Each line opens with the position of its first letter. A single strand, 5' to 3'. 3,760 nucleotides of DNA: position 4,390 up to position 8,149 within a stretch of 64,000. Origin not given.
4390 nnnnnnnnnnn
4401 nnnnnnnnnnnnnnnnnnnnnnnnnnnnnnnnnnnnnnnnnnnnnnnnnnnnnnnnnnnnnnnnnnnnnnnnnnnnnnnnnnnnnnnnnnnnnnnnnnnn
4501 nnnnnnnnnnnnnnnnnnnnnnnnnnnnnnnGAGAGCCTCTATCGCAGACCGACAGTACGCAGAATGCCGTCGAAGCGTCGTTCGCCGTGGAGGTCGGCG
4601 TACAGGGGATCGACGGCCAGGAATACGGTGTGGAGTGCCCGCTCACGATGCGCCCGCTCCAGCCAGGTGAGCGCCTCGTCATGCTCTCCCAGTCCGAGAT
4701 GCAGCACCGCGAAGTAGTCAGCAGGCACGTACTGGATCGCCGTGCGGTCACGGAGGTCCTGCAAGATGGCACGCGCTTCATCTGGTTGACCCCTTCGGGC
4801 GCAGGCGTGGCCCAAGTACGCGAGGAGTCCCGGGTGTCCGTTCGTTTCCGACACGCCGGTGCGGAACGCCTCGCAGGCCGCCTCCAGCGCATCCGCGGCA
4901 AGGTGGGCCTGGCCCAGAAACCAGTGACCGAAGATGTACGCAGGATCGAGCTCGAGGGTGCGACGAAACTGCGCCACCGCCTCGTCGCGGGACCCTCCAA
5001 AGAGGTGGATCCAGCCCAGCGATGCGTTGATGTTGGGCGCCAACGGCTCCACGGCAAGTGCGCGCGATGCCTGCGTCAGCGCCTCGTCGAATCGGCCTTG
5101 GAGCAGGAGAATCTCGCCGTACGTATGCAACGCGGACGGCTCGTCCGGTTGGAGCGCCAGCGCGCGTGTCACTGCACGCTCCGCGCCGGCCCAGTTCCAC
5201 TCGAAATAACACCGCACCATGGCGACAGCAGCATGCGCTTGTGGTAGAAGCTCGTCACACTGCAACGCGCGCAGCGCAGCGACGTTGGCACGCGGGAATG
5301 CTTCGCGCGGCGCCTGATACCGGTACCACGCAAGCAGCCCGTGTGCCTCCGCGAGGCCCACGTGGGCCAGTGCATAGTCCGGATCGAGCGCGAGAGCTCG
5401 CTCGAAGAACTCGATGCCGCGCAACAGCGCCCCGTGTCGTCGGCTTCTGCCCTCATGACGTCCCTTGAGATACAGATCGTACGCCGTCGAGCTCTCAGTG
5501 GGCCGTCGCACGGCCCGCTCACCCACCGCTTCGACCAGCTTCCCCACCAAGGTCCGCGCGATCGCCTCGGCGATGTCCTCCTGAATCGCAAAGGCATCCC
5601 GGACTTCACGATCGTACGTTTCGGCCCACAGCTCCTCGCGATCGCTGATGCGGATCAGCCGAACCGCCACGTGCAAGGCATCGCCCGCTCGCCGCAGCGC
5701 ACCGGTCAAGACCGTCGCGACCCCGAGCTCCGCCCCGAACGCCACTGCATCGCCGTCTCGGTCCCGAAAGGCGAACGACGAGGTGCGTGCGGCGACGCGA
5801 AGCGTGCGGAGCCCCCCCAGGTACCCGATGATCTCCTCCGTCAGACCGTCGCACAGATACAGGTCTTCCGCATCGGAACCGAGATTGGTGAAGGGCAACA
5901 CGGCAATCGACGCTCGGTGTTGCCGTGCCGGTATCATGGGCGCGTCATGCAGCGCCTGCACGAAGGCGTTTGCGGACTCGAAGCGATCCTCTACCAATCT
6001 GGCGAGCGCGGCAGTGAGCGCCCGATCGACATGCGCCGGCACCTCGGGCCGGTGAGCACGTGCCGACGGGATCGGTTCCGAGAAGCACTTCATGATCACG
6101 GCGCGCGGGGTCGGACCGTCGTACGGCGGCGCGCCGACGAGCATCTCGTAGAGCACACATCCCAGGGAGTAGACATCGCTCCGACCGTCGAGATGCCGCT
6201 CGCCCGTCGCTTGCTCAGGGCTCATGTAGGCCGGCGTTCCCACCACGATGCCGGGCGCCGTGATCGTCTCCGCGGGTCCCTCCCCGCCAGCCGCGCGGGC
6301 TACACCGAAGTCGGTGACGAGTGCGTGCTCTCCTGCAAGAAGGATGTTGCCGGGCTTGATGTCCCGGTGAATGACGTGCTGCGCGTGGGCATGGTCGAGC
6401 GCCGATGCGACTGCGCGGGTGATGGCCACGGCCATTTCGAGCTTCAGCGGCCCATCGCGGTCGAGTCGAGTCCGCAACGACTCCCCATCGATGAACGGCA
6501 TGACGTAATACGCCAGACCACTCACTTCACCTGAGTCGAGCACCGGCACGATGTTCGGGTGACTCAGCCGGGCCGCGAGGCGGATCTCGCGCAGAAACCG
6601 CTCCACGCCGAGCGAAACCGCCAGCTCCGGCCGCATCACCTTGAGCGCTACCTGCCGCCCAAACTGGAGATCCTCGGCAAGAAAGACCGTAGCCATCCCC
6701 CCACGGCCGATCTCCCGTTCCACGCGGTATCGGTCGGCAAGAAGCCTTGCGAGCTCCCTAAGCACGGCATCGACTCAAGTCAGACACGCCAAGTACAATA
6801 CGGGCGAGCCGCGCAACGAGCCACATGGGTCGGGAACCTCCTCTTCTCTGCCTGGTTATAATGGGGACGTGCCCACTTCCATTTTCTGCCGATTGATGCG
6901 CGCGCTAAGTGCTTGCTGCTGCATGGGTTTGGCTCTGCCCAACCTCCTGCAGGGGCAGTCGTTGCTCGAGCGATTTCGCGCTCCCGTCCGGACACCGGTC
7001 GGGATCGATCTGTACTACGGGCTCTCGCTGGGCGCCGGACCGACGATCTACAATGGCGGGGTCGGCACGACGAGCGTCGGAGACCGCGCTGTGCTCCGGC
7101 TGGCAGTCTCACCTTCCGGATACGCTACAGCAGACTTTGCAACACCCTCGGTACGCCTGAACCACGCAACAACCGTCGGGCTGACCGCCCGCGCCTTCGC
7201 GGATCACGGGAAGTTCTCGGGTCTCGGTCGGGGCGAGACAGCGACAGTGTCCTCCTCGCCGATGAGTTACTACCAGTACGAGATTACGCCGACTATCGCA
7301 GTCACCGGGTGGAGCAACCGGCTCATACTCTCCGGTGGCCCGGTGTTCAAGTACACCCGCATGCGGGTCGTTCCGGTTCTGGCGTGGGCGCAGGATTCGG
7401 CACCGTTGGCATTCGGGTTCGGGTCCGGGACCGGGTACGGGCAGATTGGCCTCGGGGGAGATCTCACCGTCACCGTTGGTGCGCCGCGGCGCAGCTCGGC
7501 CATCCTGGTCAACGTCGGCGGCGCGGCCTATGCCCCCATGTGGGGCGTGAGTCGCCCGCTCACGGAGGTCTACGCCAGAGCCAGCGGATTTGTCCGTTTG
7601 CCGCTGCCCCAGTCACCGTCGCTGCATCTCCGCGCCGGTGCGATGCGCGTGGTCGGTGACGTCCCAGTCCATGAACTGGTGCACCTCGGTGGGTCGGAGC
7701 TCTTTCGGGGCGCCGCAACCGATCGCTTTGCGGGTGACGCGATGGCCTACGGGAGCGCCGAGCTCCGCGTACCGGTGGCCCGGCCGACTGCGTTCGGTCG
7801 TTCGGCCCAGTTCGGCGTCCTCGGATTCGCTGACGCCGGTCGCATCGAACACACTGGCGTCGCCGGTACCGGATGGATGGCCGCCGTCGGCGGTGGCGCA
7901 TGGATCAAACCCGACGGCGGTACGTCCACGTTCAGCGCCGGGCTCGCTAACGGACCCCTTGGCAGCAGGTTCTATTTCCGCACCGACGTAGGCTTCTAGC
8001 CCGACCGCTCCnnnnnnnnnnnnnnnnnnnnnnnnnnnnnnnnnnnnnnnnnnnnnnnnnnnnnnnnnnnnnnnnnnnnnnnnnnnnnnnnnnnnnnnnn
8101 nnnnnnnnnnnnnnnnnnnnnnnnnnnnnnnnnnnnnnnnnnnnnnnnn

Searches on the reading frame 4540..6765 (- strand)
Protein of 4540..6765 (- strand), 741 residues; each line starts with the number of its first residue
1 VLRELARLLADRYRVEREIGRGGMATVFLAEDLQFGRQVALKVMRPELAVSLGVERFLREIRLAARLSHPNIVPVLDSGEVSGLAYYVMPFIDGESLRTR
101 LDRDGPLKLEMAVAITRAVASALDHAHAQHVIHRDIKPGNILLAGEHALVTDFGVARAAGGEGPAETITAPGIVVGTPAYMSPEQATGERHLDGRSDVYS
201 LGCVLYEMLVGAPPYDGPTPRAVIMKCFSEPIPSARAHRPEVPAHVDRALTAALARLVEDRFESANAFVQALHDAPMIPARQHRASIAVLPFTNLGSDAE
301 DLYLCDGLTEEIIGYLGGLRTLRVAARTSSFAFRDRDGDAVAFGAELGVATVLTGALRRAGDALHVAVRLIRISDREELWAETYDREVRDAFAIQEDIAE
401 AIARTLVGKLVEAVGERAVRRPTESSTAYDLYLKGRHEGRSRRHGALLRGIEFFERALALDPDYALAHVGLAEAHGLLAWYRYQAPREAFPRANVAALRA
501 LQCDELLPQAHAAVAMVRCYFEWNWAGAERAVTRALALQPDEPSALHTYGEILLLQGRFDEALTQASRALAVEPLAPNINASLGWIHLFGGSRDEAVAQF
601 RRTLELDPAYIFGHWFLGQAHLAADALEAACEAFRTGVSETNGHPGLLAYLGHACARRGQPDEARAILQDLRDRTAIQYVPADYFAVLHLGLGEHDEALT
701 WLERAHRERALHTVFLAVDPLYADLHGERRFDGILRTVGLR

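Call 5: search_protein_families(library=pfam, proteins=[window:4540-6765:-], max_evalue=0.01)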
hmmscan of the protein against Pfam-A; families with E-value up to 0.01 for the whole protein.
window:4540-6765:- (741 aa): 21 families
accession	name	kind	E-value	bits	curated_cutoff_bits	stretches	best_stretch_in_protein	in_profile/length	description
PF00069.31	Pkinase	-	3.4e-45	154.9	31.7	1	13-225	1-207/263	Protein kinase domain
PF07714.23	PK_Tyr_Ser-Thr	-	3.9e-27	95.6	23.1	1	15-230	3-220/258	Protein tyrosine and serine/threonine kinase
PF07719.23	TPR_2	-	1.8e-20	71.7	27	1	544-574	2-32/34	Tetratricopeptide repeat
PF13414.12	TPR_11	-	8.9e-15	54.6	26.8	1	454-476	17-39/42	TPR repeat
PF14559.12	TPR_19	-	1.6e-14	54.4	25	2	525-580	7-62/68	Tetratricopeptide repeat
PF00515.34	TPR_1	-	6.5e-13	48.3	27.8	0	550-574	8-32/34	Tetratricopeptide repeat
PF13428.12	TPR_14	-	1e-12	47.8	23.5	1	543-579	1-37/44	Tetratricopeptide repeat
PF13431.12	TPR_17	-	3.6e-11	42.8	24.4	1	533-563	3-33/34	Tetratricopeptide repeat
PF13432.12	TPR_16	-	8.2e-11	42.6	32.7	3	556-609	10-63/65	Tetratricopeptide repeat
PF13181.12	TPR_8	-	1.1e-09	38.1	25.7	0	581-609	5-33/34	Tetratricopeptide repeat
PF13424.12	TPR_12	-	1.3e-08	35.4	30.1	1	543-607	3-75/77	Tetratricopeptide repeat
PF12895.13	ANAPC3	-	4.8e-07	30.4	27.2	0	528-569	8-49/82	Anaphase-promoting complex, cyclosome, subunit 3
PF07721.20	TPR_4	-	1e-06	29.2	27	1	647-669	3-25/26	Tetratricopeptide repeat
PF23914.1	TPR_CcmH_CycH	-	2e-05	24.9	42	0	527-570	68-110/158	Cytochrome c-type biogenesis protein H TPR domain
PF03109.22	ABC1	-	6.1e-05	22.7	22.9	0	81-157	139-215/244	ABC1 atypical kinase-like domain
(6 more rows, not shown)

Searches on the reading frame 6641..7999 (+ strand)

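Call 5: search_protein_families(library=pfam, proteins=[window:6641-7999:+], max_evalue=0.01)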
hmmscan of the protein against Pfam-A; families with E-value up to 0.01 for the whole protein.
window:6641-7999:+ (452 aa): 1 family
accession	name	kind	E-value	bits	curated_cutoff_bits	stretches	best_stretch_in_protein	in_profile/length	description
PF01103.29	Omp85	-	0.0035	17.3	24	1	338-406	190-265/325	Omp85 superfamily domain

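Call 79: search_protein_families(library=pfam, proteins=[window:6641-7999:+], max_evalue=0.001)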
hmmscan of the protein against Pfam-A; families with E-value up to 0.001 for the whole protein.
window:6641-7999:+ (452 aa): 0 families
